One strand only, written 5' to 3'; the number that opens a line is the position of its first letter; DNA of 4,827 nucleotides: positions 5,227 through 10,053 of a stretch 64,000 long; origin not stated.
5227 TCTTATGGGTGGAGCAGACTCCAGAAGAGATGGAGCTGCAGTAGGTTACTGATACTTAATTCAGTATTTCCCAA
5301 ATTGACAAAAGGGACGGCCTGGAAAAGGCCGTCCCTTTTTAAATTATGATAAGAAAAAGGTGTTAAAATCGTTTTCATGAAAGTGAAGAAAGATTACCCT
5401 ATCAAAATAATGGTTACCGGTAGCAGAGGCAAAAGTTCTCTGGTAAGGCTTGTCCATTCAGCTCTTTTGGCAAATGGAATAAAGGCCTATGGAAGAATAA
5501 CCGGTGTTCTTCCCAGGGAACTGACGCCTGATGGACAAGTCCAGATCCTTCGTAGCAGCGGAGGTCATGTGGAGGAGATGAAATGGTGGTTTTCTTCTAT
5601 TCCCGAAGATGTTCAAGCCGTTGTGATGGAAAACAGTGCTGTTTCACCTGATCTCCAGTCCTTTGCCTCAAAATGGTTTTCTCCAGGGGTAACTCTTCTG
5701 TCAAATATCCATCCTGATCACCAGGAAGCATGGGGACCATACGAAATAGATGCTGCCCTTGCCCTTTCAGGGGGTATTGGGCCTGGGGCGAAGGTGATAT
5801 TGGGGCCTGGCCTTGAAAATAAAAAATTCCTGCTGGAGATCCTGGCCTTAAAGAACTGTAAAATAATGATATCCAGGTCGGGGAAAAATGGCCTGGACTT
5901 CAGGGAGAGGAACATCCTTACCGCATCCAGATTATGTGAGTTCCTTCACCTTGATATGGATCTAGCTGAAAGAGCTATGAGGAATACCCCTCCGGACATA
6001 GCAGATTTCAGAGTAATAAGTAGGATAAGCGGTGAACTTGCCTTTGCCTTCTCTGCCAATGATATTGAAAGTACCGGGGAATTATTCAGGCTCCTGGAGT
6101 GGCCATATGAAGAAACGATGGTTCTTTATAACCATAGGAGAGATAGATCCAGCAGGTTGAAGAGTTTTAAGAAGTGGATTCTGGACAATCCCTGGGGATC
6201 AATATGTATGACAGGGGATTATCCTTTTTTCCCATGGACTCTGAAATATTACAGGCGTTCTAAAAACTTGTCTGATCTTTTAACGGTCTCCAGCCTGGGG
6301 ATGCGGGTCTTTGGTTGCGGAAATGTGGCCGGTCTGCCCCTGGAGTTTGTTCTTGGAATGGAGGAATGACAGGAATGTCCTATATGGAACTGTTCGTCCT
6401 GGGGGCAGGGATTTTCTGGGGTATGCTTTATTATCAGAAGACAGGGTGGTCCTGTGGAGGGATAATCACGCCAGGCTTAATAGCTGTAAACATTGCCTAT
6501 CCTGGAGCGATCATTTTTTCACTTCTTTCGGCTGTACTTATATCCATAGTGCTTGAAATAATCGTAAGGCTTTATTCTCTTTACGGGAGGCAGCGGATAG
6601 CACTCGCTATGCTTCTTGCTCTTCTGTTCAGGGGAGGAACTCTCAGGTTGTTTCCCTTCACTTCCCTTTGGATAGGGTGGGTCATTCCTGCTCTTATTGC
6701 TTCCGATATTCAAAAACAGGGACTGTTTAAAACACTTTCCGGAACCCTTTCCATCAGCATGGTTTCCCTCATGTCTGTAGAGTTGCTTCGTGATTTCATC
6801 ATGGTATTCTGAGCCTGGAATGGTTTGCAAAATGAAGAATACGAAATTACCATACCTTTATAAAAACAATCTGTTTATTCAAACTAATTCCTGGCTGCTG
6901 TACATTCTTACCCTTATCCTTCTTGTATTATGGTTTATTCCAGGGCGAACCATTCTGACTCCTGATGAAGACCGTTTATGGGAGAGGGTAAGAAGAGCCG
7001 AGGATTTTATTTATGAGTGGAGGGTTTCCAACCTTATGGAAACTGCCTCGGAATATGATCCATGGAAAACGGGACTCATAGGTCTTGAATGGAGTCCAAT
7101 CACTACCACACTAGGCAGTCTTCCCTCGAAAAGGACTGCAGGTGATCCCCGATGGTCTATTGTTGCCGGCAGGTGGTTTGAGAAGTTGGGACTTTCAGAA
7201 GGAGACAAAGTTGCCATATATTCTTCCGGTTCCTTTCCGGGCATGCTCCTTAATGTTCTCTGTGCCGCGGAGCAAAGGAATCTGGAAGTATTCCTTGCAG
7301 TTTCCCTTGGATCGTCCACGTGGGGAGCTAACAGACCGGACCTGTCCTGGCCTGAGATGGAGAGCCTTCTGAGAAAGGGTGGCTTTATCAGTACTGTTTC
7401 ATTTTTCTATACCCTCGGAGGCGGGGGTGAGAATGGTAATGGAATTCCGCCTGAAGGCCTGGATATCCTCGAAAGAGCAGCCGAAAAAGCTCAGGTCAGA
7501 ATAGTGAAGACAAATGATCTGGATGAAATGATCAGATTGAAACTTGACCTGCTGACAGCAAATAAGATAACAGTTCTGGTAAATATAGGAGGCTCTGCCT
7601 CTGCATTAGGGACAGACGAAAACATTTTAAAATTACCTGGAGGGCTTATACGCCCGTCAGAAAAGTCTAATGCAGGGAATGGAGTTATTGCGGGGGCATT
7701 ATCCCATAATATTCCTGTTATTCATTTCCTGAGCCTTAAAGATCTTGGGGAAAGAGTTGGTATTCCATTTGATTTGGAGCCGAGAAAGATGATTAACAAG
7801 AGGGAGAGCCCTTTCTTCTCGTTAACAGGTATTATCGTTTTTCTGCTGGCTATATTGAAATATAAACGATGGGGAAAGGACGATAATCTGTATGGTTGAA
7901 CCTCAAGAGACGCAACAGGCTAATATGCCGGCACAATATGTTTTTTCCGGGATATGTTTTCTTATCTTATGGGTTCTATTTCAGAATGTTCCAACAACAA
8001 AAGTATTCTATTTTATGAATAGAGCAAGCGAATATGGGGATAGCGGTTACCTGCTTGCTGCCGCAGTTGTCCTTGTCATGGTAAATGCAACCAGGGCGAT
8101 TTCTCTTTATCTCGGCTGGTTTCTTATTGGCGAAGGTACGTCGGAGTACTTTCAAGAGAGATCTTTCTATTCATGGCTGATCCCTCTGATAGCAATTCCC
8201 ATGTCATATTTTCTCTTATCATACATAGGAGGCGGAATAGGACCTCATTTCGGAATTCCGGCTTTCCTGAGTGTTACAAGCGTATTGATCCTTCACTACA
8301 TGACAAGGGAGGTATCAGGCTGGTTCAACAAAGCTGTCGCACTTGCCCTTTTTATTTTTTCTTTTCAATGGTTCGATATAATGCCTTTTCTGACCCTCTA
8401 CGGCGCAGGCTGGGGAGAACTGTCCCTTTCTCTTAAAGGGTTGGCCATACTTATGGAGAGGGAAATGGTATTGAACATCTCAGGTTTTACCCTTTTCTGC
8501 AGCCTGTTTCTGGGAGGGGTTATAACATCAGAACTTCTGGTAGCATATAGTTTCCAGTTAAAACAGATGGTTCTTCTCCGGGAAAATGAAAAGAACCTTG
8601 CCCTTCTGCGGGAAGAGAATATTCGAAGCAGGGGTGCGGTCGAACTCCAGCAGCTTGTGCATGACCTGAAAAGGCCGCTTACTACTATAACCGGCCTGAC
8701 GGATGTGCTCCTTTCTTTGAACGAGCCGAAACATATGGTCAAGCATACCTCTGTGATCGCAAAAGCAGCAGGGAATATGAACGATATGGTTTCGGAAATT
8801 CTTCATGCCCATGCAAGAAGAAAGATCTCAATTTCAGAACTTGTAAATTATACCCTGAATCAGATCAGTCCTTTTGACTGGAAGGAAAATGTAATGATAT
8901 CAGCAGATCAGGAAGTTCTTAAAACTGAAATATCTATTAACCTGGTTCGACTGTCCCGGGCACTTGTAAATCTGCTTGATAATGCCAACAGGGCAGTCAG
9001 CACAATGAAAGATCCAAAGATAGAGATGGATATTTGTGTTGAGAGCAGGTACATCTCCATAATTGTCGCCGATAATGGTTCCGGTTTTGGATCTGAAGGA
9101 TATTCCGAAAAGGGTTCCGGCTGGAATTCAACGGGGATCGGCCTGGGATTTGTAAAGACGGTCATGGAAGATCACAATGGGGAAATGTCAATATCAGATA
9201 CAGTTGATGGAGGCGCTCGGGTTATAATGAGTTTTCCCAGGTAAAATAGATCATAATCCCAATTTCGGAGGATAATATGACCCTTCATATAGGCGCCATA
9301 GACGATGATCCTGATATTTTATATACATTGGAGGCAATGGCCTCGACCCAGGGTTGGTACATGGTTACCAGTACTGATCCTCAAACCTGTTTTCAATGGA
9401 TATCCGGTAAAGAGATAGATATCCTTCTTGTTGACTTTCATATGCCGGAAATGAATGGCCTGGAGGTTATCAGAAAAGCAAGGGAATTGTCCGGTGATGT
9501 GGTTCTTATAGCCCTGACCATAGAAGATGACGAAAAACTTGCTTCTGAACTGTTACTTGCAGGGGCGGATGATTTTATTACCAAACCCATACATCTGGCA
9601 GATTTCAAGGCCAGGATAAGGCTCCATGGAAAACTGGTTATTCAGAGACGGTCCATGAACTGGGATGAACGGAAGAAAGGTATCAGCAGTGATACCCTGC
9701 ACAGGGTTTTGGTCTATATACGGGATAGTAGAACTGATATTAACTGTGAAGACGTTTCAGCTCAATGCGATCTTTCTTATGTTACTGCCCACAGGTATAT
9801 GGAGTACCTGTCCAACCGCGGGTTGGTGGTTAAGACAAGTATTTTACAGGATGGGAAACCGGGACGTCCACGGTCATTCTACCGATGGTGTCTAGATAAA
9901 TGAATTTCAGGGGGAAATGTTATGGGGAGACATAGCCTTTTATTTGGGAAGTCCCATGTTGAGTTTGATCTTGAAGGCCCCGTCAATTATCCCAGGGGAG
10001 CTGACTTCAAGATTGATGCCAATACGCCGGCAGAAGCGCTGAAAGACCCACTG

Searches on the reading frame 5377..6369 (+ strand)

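Call 24: search_protein_families(library=pfam, proteins=[window:5377-6369:+], max_evalue=0.00001)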
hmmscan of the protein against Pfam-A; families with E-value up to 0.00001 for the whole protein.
window:5377-6369:+ (330 aa): 1 family
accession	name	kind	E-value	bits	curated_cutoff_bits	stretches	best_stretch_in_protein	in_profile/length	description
PF08245.18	Mur_ligase_M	-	8.7e-06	26.3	24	0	13-182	1-161/200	Mur ligase middle domain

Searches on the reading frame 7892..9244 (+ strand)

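Call 23: search_protein_families(library=pfam, proteins=[window:7892-9244:+], max_evalue=0.00001)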
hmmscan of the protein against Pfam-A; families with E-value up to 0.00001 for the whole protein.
window:7892-9244:+ (450 aa): 3 families
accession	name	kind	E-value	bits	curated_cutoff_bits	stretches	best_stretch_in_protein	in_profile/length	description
PF02518.31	HATPase_c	-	4.9e-11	43.5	26.4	1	352-449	4-108/111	Histidine kinase-, DNA gyrase B-, and HSP90-like ATPase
PF14501.12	HATPase_c_5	-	4e-06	27.1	22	1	350-435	2-89/102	GHKL domain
PF00512.31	HisKA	-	4.2e-06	27.1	26.9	1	252-305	6-59/66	His Kinase A (phospho-acceptor) domain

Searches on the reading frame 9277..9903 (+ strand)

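Call 24: search_protein_families(library=pfam, proteins=[window:9277-9903:+], max_evalue=0.00001)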
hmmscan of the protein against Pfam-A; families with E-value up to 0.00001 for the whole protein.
window:9277-9903:+ (208 aa): 1 family
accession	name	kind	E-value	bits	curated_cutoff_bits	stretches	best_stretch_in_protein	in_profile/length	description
PF00072.30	Response_reg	-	2.2e-20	73.3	30.2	1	7-115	3-111/111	Response regulator receiver domain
